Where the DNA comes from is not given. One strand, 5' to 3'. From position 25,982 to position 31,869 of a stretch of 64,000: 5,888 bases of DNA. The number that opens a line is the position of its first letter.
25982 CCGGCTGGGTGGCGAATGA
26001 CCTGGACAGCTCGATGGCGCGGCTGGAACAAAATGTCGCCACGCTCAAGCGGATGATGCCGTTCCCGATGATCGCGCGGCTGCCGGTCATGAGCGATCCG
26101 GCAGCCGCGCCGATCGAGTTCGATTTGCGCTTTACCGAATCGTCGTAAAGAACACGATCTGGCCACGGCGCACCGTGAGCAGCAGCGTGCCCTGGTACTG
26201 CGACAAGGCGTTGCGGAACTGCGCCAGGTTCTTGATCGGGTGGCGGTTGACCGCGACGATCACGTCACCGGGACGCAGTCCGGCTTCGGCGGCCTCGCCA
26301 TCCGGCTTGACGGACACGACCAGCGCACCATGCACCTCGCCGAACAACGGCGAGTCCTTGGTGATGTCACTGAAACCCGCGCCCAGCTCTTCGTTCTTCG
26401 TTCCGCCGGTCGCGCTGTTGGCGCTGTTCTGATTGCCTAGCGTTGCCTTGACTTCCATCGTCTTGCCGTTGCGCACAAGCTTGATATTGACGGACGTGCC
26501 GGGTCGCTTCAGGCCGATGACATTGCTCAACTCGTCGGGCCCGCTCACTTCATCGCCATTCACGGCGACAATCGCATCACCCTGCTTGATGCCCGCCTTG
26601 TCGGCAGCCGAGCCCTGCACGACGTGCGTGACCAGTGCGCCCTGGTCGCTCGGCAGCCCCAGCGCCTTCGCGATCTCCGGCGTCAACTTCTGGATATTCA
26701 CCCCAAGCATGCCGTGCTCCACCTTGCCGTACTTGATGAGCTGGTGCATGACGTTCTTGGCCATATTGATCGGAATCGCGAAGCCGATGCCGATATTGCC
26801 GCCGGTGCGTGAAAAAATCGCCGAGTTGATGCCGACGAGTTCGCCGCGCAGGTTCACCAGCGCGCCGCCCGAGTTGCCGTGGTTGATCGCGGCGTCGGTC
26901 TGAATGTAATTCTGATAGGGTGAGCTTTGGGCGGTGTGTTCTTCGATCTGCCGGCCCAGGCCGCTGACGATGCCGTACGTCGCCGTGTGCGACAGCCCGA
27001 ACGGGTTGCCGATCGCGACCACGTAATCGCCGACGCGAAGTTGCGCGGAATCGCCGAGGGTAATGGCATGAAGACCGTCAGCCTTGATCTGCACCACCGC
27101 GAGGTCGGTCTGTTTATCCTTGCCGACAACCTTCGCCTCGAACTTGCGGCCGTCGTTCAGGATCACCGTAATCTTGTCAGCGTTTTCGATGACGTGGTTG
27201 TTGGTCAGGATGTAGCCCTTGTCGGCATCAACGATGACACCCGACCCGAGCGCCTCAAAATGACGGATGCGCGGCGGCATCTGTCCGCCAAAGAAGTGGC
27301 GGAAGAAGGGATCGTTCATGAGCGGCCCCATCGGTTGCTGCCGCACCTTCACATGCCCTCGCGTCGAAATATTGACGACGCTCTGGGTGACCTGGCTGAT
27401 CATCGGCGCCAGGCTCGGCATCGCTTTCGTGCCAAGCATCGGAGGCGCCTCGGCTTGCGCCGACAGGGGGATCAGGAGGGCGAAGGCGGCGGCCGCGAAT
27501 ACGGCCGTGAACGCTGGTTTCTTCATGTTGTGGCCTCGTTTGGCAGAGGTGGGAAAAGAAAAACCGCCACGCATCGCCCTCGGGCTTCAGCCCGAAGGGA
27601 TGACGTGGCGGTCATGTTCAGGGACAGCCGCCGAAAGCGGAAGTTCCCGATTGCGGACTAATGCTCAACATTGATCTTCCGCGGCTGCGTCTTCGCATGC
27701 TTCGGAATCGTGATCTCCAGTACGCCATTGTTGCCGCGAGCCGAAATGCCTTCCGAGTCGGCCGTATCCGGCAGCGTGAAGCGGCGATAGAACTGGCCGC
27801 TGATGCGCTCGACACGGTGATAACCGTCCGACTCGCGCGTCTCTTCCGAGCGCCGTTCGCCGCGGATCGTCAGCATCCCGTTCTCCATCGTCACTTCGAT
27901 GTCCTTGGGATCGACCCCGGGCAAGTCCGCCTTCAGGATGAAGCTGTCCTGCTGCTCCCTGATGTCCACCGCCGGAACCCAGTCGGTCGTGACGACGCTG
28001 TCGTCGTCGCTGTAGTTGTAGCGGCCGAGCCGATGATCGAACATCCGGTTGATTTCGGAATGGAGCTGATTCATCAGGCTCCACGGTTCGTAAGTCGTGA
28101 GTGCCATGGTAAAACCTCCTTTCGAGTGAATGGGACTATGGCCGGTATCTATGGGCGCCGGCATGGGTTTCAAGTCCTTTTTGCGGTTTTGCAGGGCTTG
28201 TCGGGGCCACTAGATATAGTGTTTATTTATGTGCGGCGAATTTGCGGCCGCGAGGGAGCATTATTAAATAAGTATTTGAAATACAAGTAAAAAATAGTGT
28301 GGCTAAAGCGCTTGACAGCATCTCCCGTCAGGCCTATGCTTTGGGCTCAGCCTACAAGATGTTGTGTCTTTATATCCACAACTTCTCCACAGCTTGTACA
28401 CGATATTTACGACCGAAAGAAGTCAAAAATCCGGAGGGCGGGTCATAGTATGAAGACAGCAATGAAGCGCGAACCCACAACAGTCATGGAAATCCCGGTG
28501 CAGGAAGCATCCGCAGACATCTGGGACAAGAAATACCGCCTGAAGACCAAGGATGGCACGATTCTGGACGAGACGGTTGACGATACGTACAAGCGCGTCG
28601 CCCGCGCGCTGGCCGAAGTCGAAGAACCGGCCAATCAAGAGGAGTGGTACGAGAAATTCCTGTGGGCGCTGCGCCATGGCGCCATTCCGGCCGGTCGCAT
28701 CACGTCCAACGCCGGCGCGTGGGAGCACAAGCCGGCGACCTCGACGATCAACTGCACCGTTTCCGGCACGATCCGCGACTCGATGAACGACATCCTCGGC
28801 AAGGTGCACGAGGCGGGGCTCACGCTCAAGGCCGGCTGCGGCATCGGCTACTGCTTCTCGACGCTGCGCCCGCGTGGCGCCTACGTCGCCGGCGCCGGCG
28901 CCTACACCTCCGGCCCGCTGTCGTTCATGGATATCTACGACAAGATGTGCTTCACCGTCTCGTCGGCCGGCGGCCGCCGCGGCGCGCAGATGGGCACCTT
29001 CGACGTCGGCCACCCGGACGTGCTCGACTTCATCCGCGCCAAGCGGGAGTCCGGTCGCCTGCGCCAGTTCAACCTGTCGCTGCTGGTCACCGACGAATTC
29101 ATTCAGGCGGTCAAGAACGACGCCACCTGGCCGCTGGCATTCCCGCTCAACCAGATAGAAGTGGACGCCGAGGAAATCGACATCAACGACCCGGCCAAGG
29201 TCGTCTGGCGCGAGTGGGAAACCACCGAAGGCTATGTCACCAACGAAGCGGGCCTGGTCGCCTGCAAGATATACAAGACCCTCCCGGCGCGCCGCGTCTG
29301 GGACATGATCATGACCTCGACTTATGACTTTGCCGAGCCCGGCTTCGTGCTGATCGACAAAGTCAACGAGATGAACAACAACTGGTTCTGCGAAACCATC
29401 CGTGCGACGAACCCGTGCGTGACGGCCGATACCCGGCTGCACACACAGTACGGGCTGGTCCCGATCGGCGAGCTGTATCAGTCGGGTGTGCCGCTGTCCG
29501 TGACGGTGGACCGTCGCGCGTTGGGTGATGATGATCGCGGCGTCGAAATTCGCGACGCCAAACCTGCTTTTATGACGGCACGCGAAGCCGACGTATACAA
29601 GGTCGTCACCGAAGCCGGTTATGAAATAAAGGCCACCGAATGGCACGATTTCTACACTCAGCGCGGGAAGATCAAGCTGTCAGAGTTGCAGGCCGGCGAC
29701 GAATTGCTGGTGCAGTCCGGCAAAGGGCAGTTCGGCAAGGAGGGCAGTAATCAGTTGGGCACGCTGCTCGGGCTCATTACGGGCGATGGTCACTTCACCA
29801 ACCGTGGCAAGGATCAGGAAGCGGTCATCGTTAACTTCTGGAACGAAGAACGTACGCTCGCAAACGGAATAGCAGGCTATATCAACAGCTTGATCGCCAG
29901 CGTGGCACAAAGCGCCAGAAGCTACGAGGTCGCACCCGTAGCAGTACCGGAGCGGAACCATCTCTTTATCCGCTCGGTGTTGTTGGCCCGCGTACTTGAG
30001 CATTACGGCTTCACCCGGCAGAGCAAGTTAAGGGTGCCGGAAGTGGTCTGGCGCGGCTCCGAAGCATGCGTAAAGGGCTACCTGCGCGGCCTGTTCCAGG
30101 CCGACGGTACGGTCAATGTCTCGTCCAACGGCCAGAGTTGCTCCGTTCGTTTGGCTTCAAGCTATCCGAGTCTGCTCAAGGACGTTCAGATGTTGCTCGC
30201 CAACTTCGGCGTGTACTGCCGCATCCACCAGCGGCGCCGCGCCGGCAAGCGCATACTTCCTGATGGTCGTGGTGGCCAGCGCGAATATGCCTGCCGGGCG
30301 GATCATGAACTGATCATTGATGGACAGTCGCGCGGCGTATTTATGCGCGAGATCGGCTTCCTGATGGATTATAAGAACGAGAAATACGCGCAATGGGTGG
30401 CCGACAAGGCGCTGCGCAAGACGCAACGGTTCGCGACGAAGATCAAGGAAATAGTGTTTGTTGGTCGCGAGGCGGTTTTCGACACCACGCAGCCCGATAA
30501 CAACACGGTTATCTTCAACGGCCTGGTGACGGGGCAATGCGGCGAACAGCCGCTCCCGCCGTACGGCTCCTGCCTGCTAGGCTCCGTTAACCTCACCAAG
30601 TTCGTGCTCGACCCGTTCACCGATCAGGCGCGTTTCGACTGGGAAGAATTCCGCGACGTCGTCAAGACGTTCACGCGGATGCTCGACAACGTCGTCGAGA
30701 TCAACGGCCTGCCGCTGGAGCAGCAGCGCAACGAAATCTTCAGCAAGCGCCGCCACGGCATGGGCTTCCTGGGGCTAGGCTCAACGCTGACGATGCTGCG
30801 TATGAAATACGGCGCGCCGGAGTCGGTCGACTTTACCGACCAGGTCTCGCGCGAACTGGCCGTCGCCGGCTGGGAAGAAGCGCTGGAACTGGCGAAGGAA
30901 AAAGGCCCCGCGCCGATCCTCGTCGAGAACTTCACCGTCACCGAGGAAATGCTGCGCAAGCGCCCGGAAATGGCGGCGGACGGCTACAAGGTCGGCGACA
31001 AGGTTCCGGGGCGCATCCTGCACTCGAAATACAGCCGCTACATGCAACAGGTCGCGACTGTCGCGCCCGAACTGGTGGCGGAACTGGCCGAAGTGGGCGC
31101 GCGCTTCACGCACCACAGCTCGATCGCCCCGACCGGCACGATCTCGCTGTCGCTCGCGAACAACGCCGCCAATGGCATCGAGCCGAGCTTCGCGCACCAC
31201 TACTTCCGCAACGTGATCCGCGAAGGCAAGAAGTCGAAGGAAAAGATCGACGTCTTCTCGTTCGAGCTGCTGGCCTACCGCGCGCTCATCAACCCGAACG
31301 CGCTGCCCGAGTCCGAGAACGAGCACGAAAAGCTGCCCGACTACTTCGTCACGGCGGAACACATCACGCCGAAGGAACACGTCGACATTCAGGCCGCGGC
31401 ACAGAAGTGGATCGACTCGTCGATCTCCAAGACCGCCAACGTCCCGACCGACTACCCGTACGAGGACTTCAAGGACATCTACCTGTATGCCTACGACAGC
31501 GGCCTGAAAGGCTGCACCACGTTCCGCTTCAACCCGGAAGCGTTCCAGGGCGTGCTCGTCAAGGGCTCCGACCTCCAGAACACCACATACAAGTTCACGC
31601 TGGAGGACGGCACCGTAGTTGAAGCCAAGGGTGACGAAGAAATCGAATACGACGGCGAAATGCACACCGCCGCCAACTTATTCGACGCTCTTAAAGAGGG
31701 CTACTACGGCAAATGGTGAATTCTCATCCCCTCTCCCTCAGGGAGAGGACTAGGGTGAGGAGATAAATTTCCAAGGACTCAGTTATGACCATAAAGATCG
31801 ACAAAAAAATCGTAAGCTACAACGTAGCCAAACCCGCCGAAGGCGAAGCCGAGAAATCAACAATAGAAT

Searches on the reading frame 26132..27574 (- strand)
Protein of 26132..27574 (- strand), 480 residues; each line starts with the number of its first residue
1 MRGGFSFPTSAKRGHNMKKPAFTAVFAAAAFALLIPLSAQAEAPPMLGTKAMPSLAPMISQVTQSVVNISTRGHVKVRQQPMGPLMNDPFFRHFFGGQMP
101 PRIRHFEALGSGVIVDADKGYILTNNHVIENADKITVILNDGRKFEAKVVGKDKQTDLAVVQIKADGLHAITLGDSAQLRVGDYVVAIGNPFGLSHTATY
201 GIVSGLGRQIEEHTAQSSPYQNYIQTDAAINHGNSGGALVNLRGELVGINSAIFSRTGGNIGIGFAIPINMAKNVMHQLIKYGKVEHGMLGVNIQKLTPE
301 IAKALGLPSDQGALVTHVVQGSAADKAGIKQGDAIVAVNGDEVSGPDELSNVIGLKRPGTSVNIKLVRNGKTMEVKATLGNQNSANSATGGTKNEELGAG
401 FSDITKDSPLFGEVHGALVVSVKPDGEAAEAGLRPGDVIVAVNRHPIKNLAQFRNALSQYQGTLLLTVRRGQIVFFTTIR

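Call 19: search_protein_families(library=pfam, proteins=[window:26132-27574:-], max_evalue=0.01)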
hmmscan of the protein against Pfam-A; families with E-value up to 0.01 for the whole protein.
window:26132-27574:- (480 aa): 8 families
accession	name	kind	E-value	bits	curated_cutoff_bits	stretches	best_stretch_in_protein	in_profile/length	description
PF13365.12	Trypsin_2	-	8.8e-36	124.2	27.6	1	110-249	1-144/144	Trypsin-like peptidase domain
PF13180.12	PDZ_2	-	5.9e-26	91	27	2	288-378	1-79/80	PDZ domain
PF17820.7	PDZ_6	-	1.9e-22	79.2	27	2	419-470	2-54/54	PDZ domain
PF00089.32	Trypsin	-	3e-22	80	20.6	1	111-275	28-219/220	Trypsin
PF00595.29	PDZ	-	1e-21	77.5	23.2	2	284-365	6-79/81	PDZ domain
PF14685.13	PDZ_Tricorn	-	1.6e-05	25.2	25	0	322-370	31-80/88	Tricorn protease PDZ domain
PF21558.3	Pept_S41_N_bact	-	4.8e-05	23.6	27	0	419-450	6-37/87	Bacteroidetes, Peptidase, S41 family, N-terminal domain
PF12812.13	PDZ_1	-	0.00032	21.1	28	0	290-353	11-72/78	PDZ-like domain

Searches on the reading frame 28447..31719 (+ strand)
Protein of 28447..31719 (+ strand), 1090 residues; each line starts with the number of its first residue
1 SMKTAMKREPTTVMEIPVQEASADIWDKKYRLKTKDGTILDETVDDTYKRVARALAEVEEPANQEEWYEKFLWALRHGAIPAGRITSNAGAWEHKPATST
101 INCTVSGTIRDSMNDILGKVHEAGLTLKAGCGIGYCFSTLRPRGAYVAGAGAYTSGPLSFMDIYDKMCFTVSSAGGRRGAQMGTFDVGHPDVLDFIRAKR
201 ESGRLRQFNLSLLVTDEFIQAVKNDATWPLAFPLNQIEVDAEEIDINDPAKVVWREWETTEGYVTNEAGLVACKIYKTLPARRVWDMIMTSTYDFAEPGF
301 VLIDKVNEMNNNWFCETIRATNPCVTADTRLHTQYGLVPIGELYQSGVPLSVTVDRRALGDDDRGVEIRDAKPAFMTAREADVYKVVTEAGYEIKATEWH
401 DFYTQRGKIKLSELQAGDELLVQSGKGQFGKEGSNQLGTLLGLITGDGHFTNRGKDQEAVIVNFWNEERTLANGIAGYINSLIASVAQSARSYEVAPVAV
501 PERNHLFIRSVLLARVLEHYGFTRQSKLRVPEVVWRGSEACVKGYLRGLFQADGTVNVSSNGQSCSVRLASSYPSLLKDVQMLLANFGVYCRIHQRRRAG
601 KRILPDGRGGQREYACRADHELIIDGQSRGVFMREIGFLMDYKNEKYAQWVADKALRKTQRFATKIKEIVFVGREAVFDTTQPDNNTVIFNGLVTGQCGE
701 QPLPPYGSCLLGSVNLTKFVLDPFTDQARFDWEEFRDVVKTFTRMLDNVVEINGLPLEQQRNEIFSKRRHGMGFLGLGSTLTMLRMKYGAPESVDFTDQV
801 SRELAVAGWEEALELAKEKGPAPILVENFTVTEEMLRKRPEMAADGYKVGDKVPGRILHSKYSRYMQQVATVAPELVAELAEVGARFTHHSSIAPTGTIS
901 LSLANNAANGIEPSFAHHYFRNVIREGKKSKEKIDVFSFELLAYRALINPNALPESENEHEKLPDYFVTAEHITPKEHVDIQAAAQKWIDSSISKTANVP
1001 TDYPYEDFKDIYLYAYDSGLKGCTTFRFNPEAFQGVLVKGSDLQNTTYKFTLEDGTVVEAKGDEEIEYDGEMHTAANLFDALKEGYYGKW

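Call 91: search_solved_structures(query=window:28447-31719:+, max_evalue=0.00001)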
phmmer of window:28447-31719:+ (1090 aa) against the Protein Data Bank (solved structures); distinct sequences matched with E-value up to 0.00001: 19.
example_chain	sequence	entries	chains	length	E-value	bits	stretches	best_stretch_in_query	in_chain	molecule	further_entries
1xje_A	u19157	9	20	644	1.8e-52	181.5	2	695-1029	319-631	ribonucleotide reductase, B12-dependent | Ribonucleoside-diphosphate reductase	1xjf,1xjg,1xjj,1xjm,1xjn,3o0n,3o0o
1xjk_A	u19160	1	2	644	3.7e-52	180.5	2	695-1029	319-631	ribonucleotide reductase, B12-dependent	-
5im3_A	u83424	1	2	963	1.3e-28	102.5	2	88-326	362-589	Ribonucleoside-diphosphate reductase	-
7agj_A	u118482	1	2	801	5.2e-23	84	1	28-233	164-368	Ribonucleoside-diphosphate reductase subunit alpha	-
7b9p_A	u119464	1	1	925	5.4e-21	77.4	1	82-199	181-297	Vitamin B12-dependent ribonucleotide reductase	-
7b9q_A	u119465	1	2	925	5.4e-21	77.4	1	82-199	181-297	Vitamin B12-dependent ribonucleotide reductase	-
6dqw_A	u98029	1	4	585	6.9e-20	73.7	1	9-222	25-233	Ribonucleoside-diphosphate reductase, alpha chain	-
6l3r_A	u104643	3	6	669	1.9e-18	68.9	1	96-325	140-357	Ribonucleoside-diphosphate reductase large subunit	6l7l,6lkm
3tb9_A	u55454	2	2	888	1.9e-18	68.9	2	95-236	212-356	Ribonucleoside-diphosphate reductase large chain 1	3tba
2wgh_A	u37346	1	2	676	1.9e-18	68.9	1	96-325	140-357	RIBONUCLEOSIDE-DIPHOSPHATE REDUCTASE LARGE SUBUNIT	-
3hnc_A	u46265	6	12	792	2.5e-18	68.5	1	96-325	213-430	Ribonucleoside-diphosphate reductase large subunit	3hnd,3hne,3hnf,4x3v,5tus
5d1y_A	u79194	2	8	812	2.7e-18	68.4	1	96-325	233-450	Ribonucleoside-diphosphate reductase large subunit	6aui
1zyz_A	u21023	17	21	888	2.7e-18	68.4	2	95-236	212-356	Ribonucleoside-diphosphate reductase large chain 1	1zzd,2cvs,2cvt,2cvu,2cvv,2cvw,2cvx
3s8a_A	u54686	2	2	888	1.4e-17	66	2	95-236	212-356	Ribonucleoside-diphosphate reductase large chain 1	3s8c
1pem_A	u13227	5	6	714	2.6e-13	51.9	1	29-233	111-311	Ribonucleoside-diphosphate reductase 2 alpha chain | RIBONUCLEOSIDE-DIPHOSPHATE REDUCTASE 2 ALPHA SUBUNIT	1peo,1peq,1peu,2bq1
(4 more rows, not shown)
